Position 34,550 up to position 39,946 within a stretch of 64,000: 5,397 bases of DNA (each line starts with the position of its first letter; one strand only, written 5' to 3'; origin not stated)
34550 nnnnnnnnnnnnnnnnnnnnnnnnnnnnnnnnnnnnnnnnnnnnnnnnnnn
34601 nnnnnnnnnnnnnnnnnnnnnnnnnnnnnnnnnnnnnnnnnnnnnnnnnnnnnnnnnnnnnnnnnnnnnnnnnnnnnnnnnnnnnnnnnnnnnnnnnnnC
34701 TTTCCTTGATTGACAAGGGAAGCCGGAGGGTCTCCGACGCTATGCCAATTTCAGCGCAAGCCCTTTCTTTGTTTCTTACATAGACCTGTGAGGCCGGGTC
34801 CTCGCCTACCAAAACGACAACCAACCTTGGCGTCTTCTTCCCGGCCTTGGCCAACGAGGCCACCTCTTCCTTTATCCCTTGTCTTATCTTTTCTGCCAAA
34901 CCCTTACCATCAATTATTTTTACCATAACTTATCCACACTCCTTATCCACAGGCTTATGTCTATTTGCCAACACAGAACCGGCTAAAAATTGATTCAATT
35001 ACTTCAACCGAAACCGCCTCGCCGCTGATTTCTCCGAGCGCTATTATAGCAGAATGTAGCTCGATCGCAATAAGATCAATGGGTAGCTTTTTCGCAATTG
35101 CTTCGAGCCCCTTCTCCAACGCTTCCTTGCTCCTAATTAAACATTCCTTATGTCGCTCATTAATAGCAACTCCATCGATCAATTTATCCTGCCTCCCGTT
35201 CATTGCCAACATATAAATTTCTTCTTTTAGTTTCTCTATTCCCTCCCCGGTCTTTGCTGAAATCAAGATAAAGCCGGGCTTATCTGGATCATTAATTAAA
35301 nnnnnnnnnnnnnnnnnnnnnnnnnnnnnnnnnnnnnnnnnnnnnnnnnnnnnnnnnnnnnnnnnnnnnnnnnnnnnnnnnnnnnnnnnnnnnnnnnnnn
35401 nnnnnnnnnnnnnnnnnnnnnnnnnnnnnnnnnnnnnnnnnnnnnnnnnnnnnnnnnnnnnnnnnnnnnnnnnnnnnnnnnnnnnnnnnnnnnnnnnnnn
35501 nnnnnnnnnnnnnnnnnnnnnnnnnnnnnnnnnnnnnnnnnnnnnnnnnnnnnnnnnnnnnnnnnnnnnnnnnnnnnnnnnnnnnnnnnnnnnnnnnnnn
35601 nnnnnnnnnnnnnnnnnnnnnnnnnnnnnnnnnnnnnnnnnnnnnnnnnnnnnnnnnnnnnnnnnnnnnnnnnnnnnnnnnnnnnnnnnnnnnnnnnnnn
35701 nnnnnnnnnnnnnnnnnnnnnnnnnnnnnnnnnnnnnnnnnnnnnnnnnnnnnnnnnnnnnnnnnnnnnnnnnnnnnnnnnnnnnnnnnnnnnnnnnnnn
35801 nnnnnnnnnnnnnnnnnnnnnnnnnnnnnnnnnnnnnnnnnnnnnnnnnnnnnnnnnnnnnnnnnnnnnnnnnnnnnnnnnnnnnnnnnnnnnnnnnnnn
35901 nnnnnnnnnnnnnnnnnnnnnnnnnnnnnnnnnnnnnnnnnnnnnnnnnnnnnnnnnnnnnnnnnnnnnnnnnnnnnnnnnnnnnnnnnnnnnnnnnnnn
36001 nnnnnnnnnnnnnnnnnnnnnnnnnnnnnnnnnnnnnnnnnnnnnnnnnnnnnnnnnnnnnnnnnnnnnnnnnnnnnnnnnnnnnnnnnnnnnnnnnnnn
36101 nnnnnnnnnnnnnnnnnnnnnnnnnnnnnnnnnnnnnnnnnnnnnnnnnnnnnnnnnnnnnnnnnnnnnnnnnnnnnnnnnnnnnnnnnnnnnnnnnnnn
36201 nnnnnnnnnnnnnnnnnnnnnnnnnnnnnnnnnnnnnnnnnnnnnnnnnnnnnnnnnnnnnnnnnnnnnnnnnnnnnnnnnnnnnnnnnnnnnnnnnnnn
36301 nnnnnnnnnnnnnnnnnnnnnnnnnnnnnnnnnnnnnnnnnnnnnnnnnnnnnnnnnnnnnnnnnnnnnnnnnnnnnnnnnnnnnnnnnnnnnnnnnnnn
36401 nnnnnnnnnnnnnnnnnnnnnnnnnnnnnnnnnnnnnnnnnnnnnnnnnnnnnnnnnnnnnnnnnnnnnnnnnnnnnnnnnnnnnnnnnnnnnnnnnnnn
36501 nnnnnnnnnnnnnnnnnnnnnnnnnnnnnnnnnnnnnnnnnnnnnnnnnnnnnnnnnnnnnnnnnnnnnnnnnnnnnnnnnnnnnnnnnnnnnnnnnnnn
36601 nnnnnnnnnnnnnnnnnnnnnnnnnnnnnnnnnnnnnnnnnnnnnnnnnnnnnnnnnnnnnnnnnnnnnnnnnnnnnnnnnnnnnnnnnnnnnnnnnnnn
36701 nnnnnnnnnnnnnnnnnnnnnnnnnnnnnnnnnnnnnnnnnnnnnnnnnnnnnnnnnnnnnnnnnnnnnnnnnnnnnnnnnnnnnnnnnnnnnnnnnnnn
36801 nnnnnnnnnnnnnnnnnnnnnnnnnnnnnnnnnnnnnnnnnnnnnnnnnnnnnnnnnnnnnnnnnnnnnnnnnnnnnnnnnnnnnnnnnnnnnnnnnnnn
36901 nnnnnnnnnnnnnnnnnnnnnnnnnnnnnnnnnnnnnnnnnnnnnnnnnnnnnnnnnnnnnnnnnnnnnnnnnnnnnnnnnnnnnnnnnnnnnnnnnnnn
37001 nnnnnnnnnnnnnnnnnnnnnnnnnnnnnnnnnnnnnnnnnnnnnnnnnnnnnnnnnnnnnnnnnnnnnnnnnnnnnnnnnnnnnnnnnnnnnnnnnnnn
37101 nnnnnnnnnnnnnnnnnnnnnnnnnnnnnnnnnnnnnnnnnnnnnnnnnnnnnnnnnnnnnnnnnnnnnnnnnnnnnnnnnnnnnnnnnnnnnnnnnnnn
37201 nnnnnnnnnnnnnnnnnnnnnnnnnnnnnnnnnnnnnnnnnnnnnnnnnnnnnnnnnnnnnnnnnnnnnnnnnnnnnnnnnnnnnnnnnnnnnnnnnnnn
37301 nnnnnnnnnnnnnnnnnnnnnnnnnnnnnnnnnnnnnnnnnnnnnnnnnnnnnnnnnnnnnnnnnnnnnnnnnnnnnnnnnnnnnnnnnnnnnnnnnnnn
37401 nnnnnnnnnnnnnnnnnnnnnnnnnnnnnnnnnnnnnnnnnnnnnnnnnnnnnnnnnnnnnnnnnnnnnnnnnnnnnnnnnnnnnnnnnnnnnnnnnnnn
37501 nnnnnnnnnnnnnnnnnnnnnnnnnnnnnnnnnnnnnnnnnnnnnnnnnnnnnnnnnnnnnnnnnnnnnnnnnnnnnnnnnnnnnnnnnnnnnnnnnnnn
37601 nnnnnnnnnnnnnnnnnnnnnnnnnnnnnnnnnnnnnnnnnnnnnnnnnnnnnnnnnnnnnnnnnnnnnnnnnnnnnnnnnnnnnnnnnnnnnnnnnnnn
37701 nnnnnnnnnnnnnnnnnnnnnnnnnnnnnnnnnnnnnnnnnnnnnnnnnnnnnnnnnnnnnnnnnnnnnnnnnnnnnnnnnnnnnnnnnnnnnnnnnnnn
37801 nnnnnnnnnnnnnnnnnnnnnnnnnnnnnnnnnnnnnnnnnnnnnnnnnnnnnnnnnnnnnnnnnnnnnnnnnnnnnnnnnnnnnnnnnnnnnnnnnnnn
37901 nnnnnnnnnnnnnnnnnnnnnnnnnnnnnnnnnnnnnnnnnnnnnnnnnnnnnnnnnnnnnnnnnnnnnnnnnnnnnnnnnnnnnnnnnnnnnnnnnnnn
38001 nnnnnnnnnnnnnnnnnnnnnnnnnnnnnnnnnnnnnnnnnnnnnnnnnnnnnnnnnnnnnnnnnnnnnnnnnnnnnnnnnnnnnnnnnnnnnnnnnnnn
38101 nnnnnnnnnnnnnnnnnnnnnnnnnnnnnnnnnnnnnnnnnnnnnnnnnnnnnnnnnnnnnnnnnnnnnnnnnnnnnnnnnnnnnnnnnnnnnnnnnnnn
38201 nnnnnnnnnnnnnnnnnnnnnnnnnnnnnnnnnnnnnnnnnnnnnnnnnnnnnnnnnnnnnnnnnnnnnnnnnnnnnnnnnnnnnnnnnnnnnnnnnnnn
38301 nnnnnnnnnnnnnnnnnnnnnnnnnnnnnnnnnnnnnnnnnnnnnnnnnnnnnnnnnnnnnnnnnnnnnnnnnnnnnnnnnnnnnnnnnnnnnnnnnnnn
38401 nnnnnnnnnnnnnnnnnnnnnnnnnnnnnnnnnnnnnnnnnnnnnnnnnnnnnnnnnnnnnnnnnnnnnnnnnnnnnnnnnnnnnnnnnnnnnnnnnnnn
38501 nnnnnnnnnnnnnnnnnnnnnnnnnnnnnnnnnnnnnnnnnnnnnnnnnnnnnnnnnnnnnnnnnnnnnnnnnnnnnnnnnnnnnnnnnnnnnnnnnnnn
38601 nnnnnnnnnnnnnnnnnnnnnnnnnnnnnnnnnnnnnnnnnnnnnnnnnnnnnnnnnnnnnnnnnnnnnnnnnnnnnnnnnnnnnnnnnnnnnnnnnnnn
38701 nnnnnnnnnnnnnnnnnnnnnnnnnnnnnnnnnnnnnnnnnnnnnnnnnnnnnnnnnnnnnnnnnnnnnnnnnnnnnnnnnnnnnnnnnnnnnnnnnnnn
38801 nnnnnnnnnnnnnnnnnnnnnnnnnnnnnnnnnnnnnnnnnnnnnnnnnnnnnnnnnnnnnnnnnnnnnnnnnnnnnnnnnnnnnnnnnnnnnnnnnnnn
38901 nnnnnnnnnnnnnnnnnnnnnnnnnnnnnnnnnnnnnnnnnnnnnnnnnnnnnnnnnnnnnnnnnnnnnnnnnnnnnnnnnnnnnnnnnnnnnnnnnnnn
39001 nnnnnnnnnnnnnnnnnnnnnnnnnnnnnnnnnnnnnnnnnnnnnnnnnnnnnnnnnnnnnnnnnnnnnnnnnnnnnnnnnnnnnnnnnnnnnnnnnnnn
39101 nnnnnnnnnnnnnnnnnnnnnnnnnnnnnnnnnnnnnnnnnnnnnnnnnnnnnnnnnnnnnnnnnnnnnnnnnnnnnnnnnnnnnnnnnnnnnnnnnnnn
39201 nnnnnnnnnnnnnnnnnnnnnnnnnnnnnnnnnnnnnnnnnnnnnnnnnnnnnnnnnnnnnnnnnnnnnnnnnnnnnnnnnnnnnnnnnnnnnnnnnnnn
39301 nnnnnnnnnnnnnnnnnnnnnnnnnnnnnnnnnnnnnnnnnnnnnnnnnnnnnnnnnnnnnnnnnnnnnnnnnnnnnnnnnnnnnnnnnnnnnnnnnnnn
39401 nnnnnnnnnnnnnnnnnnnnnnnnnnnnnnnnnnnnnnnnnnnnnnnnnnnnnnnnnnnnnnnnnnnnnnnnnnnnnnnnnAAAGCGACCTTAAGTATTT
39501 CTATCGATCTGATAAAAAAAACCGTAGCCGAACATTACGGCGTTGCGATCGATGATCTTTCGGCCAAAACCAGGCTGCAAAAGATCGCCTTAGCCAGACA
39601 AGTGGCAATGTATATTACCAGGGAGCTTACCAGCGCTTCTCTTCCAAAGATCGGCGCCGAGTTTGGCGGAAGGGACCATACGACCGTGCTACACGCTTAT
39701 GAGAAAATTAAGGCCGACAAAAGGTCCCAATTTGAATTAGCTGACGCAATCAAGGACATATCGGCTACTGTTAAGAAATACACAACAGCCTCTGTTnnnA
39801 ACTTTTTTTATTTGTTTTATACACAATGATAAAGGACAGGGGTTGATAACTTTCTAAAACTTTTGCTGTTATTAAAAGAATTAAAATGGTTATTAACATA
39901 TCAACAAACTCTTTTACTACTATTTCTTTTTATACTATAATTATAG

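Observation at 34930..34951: Two perfect DnaA boxes (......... x2) abutting the folD start, 3.5 kb from dnaA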

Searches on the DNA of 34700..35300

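Call 33: search_rna_families(source=window, start=34700, end=35300, threshold=evalue, max_evalue=10)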
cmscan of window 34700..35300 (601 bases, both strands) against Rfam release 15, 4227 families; matches with E-value up to 10: 2.
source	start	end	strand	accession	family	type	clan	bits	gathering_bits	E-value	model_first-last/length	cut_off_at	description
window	34707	34791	-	RF02158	NPPA-AS1_3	Gene; lncRNA;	-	11.8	55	5.2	1-108/108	no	NPPA antisense RNA 1 conserved region 3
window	34789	34860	+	RF01876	MIAT_exon5_2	Gene; lncRNA;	-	11.5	75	5.7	1-83/83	no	Myocardial infarction associated transcript exon 5 conserved region 2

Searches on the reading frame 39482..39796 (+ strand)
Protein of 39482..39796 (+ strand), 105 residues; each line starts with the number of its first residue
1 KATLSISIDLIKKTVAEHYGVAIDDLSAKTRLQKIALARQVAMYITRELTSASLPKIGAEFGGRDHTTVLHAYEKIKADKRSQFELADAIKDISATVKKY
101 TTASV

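Call 46: search_solved_structures(query=window:39482-39796:+, show_alignments=3)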
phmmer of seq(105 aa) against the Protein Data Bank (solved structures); distinct sequences matched with E-value up to 0.001: 5.
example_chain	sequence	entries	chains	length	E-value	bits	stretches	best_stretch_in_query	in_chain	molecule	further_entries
8btg_A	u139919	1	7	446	2.2e-22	82.3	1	6-95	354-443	Chromosomal replication initiator protein DnaA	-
1j1v_A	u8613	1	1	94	4.2e-21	78.2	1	6-92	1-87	Chromosomal replication initiator protein dnaA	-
3pvp_A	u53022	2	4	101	3.4e-17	65.8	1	7-99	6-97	Chromosomal replication initiator protein dnaA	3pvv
2hcb_A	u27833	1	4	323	2.6e-11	47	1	12-83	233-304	Chromosomal replication initiator protein dnaA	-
1l8q_A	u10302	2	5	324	2.6e-11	47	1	12-83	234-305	Chromosomal replication initiator protein dnaA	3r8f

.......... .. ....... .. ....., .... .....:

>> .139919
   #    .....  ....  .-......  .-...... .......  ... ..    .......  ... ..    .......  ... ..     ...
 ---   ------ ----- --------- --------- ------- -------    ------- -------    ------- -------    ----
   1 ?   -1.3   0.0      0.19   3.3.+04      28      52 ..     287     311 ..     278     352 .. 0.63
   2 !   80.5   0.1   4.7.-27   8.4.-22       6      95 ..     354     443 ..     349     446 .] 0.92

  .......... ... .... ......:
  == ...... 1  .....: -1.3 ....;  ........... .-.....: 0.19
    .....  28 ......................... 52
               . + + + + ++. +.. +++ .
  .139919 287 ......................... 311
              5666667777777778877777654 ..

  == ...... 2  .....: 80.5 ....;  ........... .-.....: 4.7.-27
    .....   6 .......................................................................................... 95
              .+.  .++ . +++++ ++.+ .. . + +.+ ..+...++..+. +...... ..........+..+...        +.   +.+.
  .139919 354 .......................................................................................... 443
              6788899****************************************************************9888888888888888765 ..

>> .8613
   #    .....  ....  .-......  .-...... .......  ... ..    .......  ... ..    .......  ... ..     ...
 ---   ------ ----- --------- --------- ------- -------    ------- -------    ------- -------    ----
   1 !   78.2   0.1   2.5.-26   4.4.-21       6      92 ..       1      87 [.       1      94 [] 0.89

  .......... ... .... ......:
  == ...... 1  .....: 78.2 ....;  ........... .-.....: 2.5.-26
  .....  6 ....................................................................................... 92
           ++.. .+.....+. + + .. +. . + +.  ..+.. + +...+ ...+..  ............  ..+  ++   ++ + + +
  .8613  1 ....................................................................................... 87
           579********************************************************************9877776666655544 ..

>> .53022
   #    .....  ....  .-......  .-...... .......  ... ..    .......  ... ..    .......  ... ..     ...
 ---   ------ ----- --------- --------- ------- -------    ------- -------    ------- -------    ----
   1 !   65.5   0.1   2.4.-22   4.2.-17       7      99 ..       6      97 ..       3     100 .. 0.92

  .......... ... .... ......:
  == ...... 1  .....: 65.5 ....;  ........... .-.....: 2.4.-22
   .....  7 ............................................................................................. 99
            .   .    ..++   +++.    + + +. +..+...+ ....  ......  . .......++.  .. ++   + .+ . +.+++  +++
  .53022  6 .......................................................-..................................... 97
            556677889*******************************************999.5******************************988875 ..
